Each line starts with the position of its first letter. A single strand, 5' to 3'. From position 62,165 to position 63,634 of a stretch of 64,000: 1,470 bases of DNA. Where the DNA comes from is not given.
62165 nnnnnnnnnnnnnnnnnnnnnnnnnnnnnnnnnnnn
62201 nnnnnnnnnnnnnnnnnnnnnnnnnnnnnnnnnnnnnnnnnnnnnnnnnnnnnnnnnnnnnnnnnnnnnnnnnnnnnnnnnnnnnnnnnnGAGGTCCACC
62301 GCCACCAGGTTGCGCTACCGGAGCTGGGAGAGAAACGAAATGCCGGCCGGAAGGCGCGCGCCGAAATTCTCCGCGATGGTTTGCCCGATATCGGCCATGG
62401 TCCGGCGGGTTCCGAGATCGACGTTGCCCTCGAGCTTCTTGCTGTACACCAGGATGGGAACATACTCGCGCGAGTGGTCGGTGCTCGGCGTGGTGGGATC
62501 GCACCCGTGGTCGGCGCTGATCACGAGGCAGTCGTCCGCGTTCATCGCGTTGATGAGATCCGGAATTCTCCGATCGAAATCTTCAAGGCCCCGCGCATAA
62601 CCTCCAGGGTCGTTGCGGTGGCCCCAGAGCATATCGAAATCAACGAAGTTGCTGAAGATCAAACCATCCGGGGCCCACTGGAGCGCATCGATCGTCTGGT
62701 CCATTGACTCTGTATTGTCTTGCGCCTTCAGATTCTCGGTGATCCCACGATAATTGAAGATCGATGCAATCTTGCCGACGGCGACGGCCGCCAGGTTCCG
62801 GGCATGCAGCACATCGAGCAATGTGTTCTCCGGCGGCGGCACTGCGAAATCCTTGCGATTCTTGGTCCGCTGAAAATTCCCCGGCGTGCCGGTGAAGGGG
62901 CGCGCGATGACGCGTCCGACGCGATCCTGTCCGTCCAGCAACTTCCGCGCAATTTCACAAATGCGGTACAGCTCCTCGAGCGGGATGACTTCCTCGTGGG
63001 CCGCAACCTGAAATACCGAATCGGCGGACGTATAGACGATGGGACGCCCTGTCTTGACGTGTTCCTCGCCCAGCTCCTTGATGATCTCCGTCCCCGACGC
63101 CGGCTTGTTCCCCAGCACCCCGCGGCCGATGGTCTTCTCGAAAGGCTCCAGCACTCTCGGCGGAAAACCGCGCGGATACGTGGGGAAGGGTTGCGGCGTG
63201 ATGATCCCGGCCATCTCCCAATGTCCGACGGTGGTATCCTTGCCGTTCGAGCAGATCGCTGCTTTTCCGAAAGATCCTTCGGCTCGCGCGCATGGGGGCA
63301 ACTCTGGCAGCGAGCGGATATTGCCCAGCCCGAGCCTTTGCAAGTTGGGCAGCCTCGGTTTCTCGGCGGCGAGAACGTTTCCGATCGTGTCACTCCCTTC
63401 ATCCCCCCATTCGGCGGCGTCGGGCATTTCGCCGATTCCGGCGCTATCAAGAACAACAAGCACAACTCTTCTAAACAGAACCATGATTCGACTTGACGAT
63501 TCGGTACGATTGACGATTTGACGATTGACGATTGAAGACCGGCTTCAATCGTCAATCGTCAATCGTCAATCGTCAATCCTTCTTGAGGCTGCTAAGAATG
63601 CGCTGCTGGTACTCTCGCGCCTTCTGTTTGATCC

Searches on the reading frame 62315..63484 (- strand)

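Call 89: search_protein_families(library=pfam, proteins=[window:62315-63484:-], max_evalue=0.00001)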
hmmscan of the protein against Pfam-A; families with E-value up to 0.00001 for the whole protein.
window:62315-63484:- (389 aa): 1 family
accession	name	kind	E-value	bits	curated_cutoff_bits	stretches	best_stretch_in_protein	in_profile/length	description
PF01676.23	Metalloenzyme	-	1.2e-41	143.4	24.3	1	6-376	2-250/252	Metalloenzyme superfamily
